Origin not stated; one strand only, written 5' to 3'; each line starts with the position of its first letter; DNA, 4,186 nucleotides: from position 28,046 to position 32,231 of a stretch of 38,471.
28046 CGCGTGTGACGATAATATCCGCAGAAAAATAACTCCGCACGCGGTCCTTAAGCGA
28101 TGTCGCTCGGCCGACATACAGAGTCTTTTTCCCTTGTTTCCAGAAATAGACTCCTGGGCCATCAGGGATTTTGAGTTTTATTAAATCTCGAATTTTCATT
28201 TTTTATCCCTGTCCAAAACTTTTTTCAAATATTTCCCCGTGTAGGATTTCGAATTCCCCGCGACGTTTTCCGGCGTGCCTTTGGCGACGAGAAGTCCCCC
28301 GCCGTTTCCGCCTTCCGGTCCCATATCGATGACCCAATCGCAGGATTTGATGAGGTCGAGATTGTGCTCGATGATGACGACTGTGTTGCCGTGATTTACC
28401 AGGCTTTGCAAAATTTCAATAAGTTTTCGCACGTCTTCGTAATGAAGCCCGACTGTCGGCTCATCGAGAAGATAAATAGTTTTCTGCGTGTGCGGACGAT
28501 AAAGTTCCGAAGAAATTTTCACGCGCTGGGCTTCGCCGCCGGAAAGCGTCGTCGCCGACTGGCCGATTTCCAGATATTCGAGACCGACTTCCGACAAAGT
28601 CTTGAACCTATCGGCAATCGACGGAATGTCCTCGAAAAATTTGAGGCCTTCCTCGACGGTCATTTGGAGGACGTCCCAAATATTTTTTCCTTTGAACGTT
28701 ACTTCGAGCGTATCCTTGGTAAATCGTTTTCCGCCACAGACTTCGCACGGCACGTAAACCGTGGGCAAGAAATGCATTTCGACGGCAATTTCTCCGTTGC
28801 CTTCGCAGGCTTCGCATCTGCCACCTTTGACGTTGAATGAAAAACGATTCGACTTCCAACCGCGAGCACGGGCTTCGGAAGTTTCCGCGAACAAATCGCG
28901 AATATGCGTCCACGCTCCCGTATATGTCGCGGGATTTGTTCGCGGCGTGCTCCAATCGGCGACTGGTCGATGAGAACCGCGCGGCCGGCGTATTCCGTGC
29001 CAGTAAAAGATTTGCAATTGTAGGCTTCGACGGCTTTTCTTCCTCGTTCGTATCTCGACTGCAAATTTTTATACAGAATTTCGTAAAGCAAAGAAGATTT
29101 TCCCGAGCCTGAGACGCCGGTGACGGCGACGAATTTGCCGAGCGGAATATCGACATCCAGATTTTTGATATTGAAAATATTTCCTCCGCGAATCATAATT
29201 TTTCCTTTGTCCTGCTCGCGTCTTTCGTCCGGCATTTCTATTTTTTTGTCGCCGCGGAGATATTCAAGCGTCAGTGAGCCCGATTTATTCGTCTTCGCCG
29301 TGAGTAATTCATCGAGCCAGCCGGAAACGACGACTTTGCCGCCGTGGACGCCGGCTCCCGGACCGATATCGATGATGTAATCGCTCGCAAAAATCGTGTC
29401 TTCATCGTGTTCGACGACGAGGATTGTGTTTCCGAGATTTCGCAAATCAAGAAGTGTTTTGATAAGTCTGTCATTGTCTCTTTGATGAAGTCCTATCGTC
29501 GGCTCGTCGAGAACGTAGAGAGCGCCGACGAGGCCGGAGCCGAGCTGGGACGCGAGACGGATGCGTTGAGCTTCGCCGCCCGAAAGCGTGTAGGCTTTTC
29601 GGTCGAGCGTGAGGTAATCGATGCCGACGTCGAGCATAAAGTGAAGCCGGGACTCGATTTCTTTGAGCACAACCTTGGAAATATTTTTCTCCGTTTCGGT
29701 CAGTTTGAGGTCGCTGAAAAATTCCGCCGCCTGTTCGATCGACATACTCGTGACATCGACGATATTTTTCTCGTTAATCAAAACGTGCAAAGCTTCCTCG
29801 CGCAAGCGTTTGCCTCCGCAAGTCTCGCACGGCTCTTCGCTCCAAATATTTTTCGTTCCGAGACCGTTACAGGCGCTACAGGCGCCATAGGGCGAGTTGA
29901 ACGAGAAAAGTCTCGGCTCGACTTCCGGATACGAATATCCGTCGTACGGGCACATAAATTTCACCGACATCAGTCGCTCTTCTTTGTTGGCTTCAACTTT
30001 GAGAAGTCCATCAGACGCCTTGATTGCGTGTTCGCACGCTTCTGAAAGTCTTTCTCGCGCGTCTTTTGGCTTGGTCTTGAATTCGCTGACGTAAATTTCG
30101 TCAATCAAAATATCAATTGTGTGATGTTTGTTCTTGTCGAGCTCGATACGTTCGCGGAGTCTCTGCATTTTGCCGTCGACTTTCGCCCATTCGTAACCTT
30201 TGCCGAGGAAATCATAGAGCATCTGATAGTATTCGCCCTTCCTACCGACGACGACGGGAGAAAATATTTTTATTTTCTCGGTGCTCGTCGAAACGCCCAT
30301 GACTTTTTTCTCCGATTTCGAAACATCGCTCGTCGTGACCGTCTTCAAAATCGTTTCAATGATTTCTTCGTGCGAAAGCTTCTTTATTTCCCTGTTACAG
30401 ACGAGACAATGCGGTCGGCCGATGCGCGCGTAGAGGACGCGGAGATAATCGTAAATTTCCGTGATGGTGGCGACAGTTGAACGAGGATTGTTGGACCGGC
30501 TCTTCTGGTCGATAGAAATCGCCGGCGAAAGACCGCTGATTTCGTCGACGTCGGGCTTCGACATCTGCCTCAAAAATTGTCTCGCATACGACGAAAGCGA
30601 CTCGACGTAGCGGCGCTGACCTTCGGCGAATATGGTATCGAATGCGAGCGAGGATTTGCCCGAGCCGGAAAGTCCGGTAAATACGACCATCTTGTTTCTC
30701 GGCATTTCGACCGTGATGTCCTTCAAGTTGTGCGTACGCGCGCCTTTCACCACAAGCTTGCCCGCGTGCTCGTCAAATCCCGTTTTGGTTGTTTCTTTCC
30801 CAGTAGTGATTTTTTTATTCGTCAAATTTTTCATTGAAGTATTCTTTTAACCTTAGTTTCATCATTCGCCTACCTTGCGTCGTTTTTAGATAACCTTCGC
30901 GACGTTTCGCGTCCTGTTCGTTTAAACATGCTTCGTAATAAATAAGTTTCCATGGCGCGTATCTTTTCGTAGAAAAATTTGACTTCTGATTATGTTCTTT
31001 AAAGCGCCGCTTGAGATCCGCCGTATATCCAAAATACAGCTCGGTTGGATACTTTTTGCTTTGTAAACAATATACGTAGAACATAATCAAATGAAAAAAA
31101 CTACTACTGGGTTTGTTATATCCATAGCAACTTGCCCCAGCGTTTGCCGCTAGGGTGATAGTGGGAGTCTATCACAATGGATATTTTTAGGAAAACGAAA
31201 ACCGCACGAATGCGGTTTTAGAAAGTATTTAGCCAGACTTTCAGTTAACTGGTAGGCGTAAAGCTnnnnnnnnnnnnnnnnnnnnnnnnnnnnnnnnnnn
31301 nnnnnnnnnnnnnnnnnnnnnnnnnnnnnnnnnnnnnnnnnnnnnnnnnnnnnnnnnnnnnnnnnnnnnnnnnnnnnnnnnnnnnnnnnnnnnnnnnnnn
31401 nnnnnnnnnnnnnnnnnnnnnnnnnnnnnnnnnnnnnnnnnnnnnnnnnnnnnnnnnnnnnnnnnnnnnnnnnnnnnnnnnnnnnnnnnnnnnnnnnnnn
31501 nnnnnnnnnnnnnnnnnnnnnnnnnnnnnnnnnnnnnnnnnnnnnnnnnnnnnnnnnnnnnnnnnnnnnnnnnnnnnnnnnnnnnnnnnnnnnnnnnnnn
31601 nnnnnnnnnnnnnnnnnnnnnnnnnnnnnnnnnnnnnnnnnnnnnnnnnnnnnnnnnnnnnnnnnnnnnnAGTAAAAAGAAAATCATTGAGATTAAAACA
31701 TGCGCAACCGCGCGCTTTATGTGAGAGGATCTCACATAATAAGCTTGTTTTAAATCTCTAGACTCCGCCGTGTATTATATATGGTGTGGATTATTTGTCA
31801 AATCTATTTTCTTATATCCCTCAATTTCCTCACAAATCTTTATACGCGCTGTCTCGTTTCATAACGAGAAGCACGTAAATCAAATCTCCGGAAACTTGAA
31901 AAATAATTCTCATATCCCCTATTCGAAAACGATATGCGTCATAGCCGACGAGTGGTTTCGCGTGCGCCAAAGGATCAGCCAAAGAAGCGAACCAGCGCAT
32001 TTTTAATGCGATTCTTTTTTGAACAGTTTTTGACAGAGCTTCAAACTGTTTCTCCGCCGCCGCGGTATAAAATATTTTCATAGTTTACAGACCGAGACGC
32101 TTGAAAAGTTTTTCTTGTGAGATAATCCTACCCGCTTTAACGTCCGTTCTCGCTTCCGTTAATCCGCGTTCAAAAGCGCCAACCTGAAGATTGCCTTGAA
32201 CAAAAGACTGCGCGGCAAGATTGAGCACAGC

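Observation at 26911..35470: All three nucleotide-excision-repair genes (uvrA, uvrB, uvrC) are frame-broken while other conserved genes in the window are intact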

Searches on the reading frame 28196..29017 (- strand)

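Call 5: search_protein_families(library=pfam, proteins=[window:28196-29017:-])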
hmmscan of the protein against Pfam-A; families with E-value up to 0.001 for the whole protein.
window:28196-29017:- (273 aa): 2 families
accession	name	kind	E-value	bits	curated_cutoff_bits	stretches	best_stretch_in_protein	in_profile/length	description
PF00005.33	ABC_tran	-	2.4e-05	25.4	25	1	120-188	75-136/137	ABC transporter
PF13304.12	AAA_21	-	0.00074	20.1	27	1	164-215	243-295/304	AAA domain, putative AbiEii toxin, Type IV TA system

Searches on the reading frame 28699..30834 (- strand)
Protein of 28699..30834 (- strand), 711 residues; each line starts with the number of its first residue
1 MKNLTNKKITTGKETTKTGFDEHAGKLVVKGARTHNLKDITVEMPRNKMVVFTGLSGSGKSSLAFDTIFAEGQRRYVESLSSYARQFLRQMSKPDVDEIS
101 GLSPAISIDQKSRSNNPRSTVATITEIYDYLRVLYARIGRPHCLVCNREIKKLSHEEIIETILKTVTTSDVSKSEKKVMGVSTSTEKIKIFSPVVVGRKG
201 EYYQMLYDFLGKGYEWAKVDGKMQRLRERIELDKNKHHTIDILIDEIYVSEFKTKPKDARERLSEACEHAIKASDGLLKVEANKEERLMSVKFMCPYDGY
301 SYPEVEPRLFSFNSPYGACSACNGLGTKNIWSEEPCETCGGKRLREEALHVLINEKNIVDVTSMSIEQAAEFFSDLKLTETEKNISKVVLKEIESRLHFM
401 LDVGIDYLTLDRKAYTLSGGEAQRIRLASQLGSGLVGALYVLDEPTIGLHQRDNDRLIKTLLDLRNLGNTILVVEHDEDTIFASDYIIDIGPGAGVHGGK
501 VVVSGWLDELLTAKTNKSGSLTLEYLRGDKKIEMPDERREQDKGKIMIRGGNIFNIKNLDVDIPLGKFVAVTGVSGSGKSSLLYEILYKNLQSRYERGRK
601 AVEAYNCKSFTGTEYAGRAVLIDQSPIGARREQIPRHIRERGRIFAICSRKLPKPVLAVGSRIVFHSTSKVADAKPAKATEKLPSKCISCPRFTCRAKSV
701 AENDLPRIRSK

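Call 5: search_protein_families(library=pfam, proteins=[window:28699-30834:-])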
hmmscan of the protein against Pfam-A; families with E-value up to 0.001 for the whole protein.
window:28699-30834:- (711 aa): 13 families
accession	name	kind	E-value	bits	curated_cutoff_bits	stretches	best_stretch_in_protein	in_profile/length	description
PF17760.6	UvrA_inter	-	3.1e-21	75.7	23.3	1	184-283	15-108/109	UvrA interaction domain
PF00005.33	ABC_tran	-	2.3e-15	57.9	25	0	557-591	2-35/137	ABC transporter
PF20703.3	nSTAND1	-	3.3e-08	34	27.1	0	567-595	34-62/379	Novel STAND NTPase 1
PF13555.12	AAA_29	-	3.4e-07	30.3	27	0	40-63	15-38/61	P-loop containing region of AAA domain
PF02463.25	SMC_N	-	1.5e-06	28.3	40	0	27-483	5-204/220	RecF/RecN/SMC N terminal domain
PF20720.3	nSTAND3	-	2.1e-06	28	27.2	0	34-66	4-36/155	Novel STAND NTPase 3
PF13191.12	AAA_16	-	4.6e-06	27.7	32.6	0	567-594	25-51/167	AAA ATPase domain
PF03193.22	RsgA_GTPase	-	1.4e-05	25.4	30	0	30-64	90-123/174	RsgA GTPase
PF13476.12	AAA_23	-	6.9e-05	24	27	0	26-63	1-35/201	AAA domain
PF13481.12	AAA_25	-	0.00033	20.8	27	0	563-589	30-56/195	AAA domain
PF01583.26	APS_kinase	-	0.00058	20.4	21.1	0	48-65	3-20/152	Adenylylsulphate kinase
PF05729.18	NACHT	-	0.0007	19.9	26.7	0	569-614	3-49/167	NACHT domain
PF13401.12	AAA_22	-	0.00078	20.2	27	0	567-611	6-45/130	AAA domain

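Call 54: find_homologous_proteins(query=window:28699-30834:-, max_evalue=1e-50)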
Query window:28699-30834:- (711 aa): 8000 proteins with E <= 1e-50 among 8000 candidates; the best 120 are listed.
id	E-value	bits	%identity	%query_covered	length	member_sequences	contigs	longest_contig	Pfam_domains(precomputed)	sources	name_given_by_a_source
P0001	0.0e+0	1597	100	100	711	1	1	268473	PF17760.7,PF00005.34,PF13476.13,PF13555.13,PF03193.23,PF20703.4,PF02463.26,PF20720.4,PF13191.13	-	-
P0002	0.0e+0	1467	96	87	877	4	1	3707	PF17760.7,PF00005.34,PF13555.13,PF03193.23,PF20703.4,PF02463.26,PF00684.26,PF13304.13,PF20720.4,PF13191.13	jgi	-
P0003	0.0e+0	1214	78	87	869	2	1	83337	PF17760.7,PF00005.34,PF13555.13,PF20703.4,PF02463.26,PF00684.26,PF13304.13,PF20720.4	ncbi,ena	-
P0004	0.0e+0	1208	79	85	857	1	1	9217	PF17760.7,PF00005.34,PF13555.13,PF20703.4,PF02463.26,PF00684.26,PF13304.13,PF20720.4,PF13191.13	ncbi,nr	ncbi:MAG TPA: excinuclease ABC subunit UvrA, partial [Candidatus Paceibacterota bacterium]|nr:excinu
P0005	0.0e+0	1207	79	86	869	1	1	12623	PF17760.7,PF00005.34,PF13555.13,PF03193.23,PF20703.4,PF02463.26,PF00684.26,PF13304.13,PF20720.4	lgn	-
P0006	0.0e+0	1206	77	86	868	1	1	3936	PF17760.7,PF00005.34,PF13175.13,PF13555.13,PF03193.23,PF20703.4,PF02463.26,PF13304.13,PF20720.4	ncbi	-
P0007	0.0e+0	1204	78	87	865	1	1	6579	PF17760.7,PF13555.13,PF13401.13,PF03193.23,PF20703.4,PF00684.26,PF13304.13,PF13191.13,PF00005.34,PF13476.13,PF02463.26,PF20720.4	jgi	-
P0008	0.0e+0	1203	77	87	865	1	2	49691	PF17760.7,PF13555.13,PF13401.13,PF03193.23,PF20703.4,PF00684.26,PF13304.13,PF13191.13,PF00005.34,PF13476.13,PF02463.26,PF20720.4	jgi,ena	-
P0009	0.0e+0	1203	78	86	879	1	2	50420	PF17760.7,PF00005.34,PF13175.13,PF13555.13,PF20703.4,PF02463.26,PF00684.26,PF13304.13,PF20720.4,PF13191.13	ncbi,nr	ncbi:MAG: excinuclease ABC subunit UvrA [Patescibacteria group bacterium]|nr:excinuclease ABC subuni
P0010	0.0e+0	1202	77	87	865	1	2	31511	PF17760.7,PF13555.13,PF13401.13,PF03193.23,PF20703.4,PF00684.26,PF13304.13,PF13191.13,PF00005.34,PF13476.13,PF02463.26,PF20720.4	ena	-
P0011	0.0e+0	1202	77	86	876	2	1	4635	PF17760.7,PF00005.34,PF13555.13,PF20703.4,PF02463.26,PF00684.26,PF13304.13,PF20720.4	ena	-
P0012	0.0e+0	1202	77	87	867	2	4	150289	PF17760.7,PF00005.34,PF13555.13,PF03193.23,PF20703.4,PF02463.26,PF00684.26,PF13304.13,PF20720.4,PF13191.13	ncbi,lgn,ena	-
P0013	0.0e+0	1202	78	87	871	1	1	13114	PF17760.7,PF00005.34,PF13555.13,PF03193.23,PF20703.4,PF02463.26,PF00684.26,PF13304.13,PF20720.4,PF13191.13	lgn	-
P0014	0.0e+0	1201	77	87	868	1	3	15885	PF17760.7,PF00005.34,PF13476.13,PF13555.13,PF20703.4,PF02463.26,PF00684.26,PF13304.13,PF20720.4,PF13191.13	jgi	jgi:excinuclease ABC subunit A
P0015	0.0e+0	1200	79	87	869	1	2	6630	PF17760.7,PF00005.34,PF13555.13,PF03193.23,PF20703.4,PF02463.26,PF00684.26,PF13304.13,PF20720.4,PF13191.13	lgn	-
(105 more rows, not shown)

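Call 55: find_encoding_contigs(protein=P0002, flank=5000, max_places=4)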
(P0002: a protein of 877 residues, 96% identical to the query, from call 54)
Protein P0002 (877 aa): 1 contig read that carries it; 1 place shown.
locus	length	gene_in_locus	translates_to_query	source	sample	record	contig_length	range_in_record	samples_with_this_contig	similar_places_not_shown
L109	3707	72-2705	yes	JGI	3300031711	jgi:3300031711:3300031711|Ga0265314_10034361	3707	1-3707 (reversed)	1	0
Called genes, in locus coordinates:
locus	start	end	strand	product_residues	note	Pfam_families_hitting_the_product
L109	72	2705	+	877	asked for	PF00005:ABC_tran (faint), PF02463:SMC_N (faint), PF03193:RsgA_GTPase (faint), PF13191:AAA_16 (faint), PF13555:AAA_29 (faint), PF20703:nSTAND1 (faint), PF20720:nSTAND3 (faint), PF17760:UvrA_inter, +2 more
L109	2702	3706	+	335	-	?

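Call 71: find_encoding_contigs(protein=window:28699-30834:-, flank=3000, max_places=5)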
Protein window:28699-30834:- (711 aa): no gene with exactly this product is on record in the collection.

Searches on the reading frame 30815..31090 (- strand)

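Call 53: search_protein_families(library=pfam, proteins=[window:30815-31090:-], max_evalue=0.01)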
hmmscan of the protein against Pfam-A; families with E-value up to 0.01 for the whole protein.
window:30815-31090:- (91 aa): 3 families
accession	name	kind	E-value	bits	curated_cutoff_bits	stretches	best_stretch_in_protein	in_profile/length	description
PF01541.30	GIY-YIG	-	6e-15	55.7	22.6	1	3-74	1-74/78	GIY-YIG catalytic domain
PF10544.15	T5orf172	-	4e-06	27.7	20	1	5-88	2-89/101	T5orf172 domain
PF13455.12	MUG113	-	0.0085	17.1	22.3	0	21-86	4-60/73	Meiotically up-regulated gene 113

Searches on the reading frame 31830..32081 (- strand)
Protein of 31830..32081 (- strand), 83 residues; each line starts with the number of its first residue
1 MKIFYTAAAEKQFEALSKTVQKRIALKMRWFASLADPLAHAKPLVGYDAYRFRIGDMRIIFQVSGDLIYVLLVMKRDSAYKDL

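Call 53: search_protein_families(library=pfam, proteins=[window:31830-32081:-], max_evalue=0.01)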
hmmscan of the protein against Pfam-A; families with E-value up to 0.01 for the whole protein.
window:31830-32081:- (83 aa): 1 family
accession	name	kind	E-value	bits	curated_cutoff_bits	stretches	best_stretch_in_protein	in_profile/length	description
PF05016.21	ParE_toxin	-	5.5e-09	36.9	23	1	3-80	1-89/89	ParE toxin of type II toxin-antitoxin system, parDE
